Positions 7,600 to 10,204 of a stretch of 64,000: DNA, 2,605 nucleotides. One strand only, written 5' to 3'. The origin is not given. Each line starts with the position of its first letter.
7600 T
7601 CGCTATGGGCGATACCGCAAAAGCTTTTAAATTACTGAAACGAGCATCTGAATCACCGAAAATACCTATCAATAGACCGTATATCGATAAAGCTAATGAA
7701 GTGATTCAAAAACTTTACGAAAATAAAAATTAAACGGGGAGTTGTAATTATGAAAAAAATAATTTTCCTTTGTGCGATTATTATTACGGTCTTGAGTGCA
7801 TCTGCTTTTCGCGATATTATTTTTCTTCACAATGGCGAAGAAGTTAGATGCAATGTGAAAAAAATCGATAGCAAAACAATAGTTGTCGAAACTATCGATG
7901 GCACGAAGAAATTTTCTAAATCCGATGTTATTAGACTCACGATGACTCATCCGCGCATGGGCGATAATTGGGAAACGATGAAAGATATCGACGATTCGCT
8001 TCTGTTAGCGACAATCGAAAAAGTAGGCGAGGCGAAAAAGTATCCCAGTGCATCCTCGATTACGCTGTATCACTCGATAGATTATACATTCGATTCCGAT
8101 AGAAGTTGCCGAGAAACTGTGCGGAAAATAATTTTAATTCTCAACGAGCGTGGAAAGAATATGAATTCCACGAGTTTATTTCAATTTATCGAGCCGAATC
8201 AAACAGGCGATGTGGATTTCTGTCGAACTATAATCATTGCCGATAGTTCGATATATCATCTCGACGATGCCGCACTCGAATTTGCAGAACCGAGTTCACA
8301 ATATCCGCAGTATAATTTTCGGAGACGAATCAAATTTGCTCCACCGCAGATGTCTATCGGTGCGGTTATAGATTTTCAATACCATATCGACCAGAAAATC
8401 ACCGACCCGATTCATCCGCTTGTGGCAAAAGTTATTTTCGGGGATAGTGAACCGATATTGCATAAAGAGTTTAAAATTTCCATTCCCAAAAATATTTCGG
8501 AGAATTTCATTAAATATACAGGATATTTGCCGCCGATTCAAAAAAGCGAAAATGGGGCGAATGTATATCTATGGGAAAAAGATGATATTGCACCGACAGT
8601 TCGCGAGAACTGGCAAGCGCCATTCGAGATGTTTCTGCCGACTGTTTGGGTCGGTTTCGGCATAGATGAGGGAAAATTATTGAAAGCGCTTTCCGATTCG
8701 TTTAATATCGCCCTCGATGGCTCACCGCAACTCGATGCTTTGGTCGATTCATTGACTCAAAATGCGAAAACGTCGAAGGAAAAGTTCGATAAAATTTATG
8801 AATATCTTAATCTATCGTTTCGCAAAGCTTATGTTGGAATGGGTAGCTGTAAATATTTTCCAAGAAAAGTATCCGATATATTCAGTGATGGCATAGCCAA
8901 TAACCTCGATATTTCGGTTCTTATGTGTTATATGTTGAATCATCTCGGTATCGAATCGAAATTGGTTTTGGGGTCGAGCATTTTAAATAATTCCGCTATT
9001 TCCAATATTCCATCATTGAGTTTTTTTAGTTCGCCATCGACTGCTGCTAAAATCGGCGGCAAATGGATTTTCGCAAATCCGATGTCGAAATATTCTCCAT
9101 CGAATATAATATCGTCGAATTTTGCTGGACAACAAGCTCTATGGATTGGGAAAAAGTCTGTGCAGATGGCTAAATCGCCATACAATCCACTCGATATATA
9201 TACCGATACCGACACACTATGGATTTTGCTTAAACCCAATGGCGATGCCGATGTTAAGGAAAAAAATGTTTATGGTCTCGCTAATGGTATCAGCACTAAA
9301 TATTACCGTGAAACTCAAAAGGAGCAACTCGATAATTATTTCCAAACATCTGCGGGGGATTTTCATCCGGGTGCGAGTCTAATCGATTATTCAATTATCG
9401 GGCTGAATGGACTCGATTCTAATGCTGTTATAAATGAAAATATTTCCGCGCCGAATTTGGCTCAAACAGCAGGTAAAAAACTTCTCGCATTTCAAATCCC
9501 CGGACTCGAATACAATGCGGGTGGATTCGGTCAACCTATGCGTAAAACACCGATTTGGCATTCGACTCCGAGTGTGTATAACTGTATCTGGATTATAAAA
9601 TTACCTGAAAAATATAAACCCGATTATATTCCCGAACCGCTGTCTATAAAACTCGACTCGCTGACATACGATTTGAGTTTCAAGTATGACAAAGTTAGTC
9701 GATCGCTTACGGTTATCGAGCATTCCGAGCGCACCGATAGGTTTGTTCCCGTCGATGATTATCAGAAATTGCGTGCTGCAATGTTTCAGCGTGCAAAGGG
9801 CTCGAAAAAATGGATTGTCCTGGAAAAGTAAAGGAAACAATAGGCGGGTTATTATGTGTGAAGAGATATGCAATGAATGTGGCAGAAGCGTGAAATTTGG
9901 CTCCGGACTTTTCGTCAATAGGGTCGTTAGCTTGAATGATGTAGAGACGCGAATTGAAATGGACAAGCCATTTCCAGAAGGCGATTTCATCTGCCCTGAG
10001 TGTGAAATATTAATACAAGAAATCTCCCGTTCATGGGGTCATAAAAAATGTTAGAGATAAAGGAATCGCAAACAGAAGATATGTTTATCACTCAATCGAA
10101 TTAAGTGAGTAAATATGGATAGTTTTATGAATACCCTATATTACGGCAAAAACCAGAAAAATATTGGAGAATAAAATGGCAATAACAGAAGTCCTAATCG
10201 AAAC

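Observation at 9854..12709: Compositionally foreign restriction-modification-like island: zinc ribbon, unknown 247-aa protein, TaqI-like gamma-class methyltransferase and a methyltransferase remnant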

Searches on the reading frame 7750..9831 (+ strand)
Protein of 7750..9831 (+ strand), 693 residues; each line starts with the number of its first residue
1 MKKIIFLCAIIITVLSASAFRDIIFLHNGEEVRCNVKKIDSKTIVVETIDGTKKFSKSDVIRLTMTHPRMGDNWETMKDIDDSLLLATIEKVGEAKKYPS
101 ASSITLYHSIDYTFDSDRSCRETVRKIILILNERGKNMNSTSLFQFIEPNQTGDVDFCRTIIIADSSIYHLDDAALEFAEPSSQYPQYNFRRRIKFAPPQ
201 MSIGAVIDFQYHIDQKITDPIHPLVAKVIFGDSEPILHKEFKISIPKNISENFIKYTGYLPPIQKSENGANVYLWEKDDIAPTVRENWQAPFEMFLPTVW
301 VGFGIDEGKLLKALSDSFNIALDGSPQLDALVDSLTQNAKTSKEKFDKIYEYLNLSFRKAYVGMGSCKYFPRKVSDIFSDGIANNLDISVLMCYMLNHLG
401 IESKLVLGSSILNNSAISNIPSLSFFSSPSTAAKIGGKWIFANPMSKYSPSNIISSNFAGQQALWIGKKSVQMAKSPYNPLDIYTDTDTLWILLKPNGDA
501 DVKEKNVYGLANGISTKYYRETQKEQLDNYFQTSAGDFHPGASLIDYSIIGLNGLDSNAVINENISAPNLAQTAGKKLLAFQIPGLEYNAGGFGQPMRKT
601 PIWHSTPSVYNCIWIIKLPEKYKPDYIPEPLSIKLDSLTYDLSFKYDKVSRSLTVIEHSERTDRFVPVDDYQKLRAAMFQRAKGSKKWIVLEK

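Call 4: search_protein_families(library=pfam, proteins=[window:7750-9831:+], max_evalue=0.1)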
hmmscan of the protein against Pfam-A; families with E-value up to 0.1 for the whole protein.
window:7750-9831:+ (693 aa): 2 families
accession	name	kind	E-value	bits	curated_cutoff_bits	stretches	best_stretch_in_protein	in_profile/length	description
PF12969.12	DUF3857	-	1e-16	61.9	24.6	1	119-282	4-168/170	Domain of Unknown Function with PDB structure (DUF3857)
PF01841.26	Transglut_core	-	1.9e-05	25.4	23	1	330-410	2-79/108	Transglutaminase-like superfamily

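Call 34: find_related_loci(query=window:7750-9831:+, collection=genome_contigs, flank=8000)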
Query window:7750-9831:+ (693 aa) in genome_contigs; peptide patterns used: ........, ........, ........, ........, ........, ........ (x = any residue, [..] = any of these).
46 stretches matched a pattern; 1 encode a relative of the query (tblastn E <= 1e-3); 1 distinct loci.
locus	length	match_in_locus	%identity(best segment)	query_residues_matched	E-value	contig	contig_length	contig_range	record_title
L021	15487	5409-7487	78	1-693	0e+0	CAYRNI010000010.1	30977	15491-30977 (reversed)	MAG TPA_asm: uncultured bacterium isolate binchicken_co357_32 genome assembly, contig: NODE_431_length_30977_cov_11.1020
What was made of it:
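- Tried and rejected: The one genome relative is an 'uncultured bacterium' MAG (call 34).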

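Call 59: search_protein_families(library=pfam, proteins=[L021:7540-8817:+], max_evalue=0.01)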
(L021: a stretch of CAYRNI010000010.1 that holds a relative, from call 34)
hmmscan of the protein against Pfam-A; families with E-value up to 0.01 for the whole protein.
L021:7540-8817:+ (425 aa): 3 families
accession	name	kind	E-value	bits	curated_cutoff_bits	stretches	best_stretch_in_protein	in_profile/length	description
PF01555.25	N6_N4_Mtase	-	1.4e-10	42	26.7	2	16-92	143-220/221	DNA methylase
PF01170.24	UPF0020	-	1.2e-08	35.3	22.3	1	33-79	7-54/197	RMKL-like, methyltransferase domain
PF03602.21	Cons_hypoth95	-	0.0044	17.1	24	0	227-267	86-128/182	Conserved hypothetical protein 95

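Call 60: search_solved_structures(query=L021:7540-8817:+, max_evalue=0.01)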
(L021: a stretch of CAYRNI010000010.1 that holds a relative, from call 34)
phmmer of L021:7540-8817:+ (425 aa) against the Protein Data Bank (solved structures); distinct sequences matched with E-value up to 0.01: 3.
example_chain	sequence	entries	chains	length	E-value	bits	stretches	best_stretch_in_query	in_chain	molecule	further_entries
2zie_A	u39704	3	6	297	4.7e-05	25.7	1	32-93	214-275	Putative modification methylase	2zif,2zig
6zxw_G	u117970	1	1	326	0.00015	24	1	35-83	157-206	tRNA (Guanine(10)-N2)-dimethyltransferase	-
6zxv_A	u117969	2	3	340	0.00017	23.8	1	35-83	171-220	tRNA (Guanine(10)-N2)-dimethyltransferase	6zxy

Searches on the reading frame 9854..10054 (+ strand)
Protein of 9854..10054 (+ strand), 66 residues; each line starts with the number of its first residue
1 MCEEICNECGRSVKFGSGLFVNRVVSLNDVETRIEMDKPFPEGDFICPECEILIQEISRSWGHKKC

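Call 4: search_protein_families(library=pfam, proteins=[window:9854-10054:+], max_evalue=0.1)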
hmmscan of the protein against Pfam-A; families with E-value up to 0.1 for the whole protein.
window:9854-10054:+ (66 aa): 1 family
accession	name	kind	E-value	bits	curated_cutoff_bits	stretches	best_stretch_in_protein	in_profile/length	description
PF08271.17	Zn_Ribbon_TF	-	0.004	17.1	29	0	40-56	15-31/43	TFIIB zinc-binding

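Call 23: search_protein_families(library=ncbifam, proteins=[window:9854-10054:+], max_evalue=1)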
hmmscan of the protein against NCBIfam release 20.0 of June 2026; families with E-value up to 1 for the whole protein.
window:9854-10054:+ (66 aa): 0 families

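Call 63: find_homologous_proteins(query=window:9854-10054:+, max_evalue=0.01)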
Query window:9854-10054:+ (66 aa): 50 proteins with E <= 0.01 among 50 candidates.
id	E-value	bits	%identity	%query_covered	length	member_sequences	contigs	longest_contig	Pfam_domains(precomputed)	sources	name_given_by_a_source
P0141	3.7e-39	149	100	100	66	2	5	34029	-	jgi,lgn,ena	-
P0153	3.1e-22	96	68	95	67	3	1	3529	-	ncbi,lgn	-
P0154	6.2e-21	91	67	100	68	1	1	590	-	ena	-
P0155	4.9e-20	89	68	86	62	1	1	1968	-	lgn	-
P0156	1.9e-19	87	73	85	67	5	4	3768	-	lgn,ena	-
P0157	2.2e-19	87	62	88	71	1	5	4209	-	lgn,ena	-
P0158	3.0e-19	86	75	80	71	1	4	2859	-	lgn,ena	-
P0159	5.5e-19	85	68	91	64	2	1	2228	-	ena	-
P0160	5.6e-19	85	65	91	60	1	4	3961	-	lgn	-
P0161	6.3e-19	85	68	86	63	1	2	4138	-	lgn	-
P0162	1.4e-18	84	76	77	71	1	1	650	-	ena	-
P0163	1.5e-18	84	73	74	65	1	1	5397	-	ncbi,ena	-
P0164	1.7e-18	84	69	88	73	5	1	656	-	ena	-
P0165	1.7e-18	84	77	73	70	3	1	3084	-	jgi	-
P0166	4.1e-18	83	73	77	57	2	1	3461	-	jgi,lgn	-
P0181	3.3e-16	77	73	73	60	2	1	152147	-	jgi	-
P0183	3.5e-16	76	64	85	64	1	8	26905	-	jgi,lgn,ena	jgi:ribosomal protein L34E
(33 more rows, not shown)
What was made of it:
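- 9854..10054 (+): 66-aa zinc-ribbon ORF (CxxC...CxxC). It is a relic or companion of an older MvaI/BcnI-type cluster, not a component of the PabI system. About 50 homologues at 56-79% identity (call 63).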

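Call 65: find_encoding_contigs(protein=P0181, flank=4000, max_places=2)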
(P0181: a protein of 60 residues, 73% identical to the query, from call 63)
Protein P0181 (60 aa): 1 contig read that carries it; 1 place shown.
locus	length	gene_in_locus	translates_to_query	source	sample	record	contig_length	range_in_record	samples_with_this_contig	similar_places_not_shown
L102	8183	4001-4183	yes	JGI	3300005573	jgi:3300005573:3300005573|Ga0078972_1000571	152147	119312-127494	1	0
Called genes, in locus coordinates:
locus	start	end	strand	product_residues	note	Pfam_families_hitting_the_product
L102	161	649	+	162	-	-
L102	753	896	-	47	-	-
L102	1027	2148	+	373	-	PF06347:SH3_4 (faint), PF08239:SH3_3, PF18348:SH3_16, PF00877:NLPC_P60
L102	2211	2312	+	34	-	-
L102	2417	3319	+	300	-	-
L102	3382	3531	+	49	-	-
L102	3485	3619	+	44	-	-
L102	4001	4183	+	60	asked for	-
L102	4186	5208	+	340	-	-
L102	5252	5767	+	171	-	PF15515:MvaI_BcnI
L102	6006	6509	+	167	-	PF01844:HNH, PF14279:HNH_5, PF13395:HNH_4 (weak)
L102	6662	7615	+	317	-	PF00579:tRNA-synt_1b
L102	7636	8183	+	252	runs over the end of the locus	PF02616:SMC_ScpA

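Call 66: find_encoding_contigs(protein=P0183, flank=4000, max_places=4)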
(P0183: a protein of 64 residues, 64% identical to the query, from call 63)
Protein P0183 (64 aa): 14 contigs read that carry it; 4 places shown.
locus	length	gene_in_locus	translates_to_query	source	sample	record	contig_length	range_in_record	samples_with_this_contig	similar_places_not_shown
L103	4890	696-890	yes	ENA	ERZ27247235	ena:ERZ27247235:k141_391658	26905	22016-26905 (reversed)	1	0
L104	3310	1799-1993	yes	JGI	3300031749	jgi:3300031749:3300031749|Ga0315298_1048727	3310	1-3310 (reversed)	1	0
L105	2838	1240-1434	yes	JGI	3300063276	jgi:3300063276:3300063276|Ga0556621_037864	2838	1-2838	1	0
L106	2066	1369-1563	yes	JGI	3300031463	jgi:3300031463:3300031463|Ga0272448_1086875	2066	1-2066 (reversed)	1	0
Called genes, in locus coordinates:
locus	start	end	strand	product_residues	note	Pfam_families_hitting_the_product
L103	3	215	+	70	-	?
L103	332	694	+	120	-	PF01555:N6_N4_Mtase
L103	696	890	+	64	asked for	-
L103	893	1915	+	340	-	-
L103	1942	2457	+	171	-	PF15515:MvaI_BcnI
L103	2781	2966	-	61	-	-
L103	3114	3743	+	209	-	-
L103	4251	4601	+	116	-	PF02113:Peptidase_S13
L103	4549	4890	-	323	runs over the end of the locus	PF00753:Lactamase_B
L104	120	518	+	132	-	-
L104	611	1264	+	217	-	-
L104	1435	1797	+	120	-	PF01555:N6_N4_Mtase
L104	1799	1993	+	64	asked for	-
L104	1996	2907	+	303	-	-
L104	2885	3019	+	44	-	-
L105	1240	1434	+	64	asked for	-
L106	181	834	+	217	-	-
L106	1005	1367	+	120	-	PF01555:N6_N4_Mtase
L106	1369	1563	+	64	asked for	-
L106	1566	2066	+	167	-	?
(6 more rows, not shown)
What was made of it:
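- The zinc ribbon belongs with a different gene set (calls 65, 66).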

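Call 74: search_protein_families(library=pfam, proteins=[L103:893-1915:+, L103:1942-2457:+, L103:696-890:+], max_evalue=0.1)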
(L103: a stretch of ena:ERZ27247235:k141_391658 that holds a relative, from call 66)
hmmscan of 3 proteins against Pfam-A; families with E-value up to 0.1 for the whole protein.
L103:893-1915:+ (340 aa): 7 families
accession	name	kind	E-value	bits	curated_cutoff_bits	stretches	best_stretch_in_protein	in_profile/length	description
PF01022.26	HTH_5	-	0.021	15.2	22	1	165-189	13-37/47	Bacterial regulatory protein, arsR family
PF09339.16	HTH_IclR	-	0.022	15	22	1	167-194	18-45/52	IclR helix-turn-helix domain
PF01939.22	NucS_C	-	0.038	14.4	24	1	23-130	12-115/124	Endonuclease NucS C-terminal domain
PF08279.18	HTH_11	-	0.061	13.6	25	0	159-190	7-38/55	HTH domain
PF13518.12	HTH_28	-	0.067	13.7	25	0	160-189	6-34/52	Helix-turn-helix domain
PF08280.17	HTH_Mga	-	0.09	13.2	23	0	160-190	13-42/59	M protein trans-acting positive regulator (MGA) HTH domain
PF13412.12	HTH_24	-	0.093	12.8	21.9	0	168-189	18-39/48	Winged helix-turn-helix DNA-binding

L103:1942-2457:+ (171 aa): 1 family
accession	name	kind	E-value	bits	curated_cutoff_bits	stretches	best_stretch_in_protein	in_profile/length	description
PF15515.12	MvaI_BcnI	-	5.8e-28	98.9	25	1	2-164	60-227/227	MvaI/BcnI restriction endonuclease family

L103:696-890:+ (64 aa): 15 families
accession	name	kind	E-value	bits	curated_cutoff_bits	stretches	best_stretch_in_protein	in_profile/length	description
PF10764.14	Gin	-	0.00053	20.4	27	1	48-60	16-28/45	Inhibitor of sigma-G Gin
PF12773.13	DZR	-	0.0076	16.8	27.3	0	6-19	10-23/45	Double zinc ribbon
PF08271.17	Zn_Ribbon_TF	-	0.0079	16.2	29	0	46-61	16-31/43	TFIIB zinc-binding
PF11781.13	Zn_ribbon_RRN7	-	0.012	15.6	27.1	0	6-24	2-21/32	Zinc-finger of RNA-polymerase I-specific TFIIB, Rrn7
PF25164.1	CoiA_N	-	0.015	15.3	26.3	0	46-59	14-27/50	Competence protein CoiA, N-terminal domain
PF00412.28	LIM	-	0.016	15.9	22.9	1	11-61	1-38/58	LIM domain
PF18912.6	DZR_2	-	0.021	15.1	27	0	46-59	18-31/56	Double zinc ribbon domain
PF08273.17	Zn_Ribbon_Prim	-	0.028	15.2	23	0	39-56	19-32/37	Zinc-binding domain of primase-helicase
PF03604.18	Zn_ribbon_RPAB4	-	0.034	14.3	24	0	10-23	2-15/32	DNA directed RNA polymerase, 7 kDa subunit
PF23011.2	PHD-1st_NSD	-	0.035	14.7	27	0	45-56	38-49/49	Histone-lysine N-methyltransferase NSD-like, PHD zinc finger 1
PF21362.3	Sina_RING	-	0.047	14.3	29.3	0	47-60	17-30/35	E3 ubiquitin-protein ligase sina/sinah, RING finger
PF24442.1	DUF7561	-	0.047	14.1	27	0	8-24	3-19/65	Family of unknown function (DUF7561)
PF09963.14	DUF2197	-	0.053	14.3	22.2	1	28-61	10-43/56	Uncharacterized protein conserved in bacteria (DUF2197)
PF14471.11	DUF4428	-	0.059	13.7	27.8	0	45-61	17-32/51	Domain of unknown function (DUF4428)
PF24458.1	DUF7573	-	0.084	13.3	30.2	0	47-57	28-38/39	Domain of unknown function (DUF7573)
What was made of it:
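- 9854..10054 (+): In L102 and L103-L106 the homologue lies directly upstream of a 340-aa gene (weak NucS-like and HTH hits) that in L102/L103 is followed by an MvaI_BcnI endonuclease gene (calls 65, 66, 74).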

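Call 75: search_protein_families(library=padloc, proteins=[window:9854-10054:+, L103:893-1915:+], max_evalue=0.01)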
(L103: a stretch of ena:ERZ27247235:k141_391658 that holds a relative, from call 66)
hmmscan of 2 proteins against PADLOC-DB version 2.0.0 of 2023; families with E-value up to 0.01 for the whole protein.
window:9854-10054:+ (66 aa): 0 families

L103:893-1915:+ (340 aa): 4 families
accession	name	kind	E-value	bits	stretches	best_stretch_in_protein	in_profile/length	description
PDLC01044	Csa3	-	4.1e-06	24.8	1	159-210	140-191/194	Type I-A associated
PDLC04916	PDC-S11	-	0.00033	17.8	1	26-81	38-94/358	-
PDLC01438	Csa3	-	0.0013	16.8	1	159-203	152-193/305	"CAS-I,CAS-II,CAS-III,CAS-IV,CAS-V,CAS-VI; associated_signaling"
PDLC02933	PRTase_III-A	-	0.0026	15.4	1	159-221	288-348/368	-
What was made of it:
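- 9854..10054 (+): No Pfam or PADLOC family reaches threshold (calls 4, 75).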
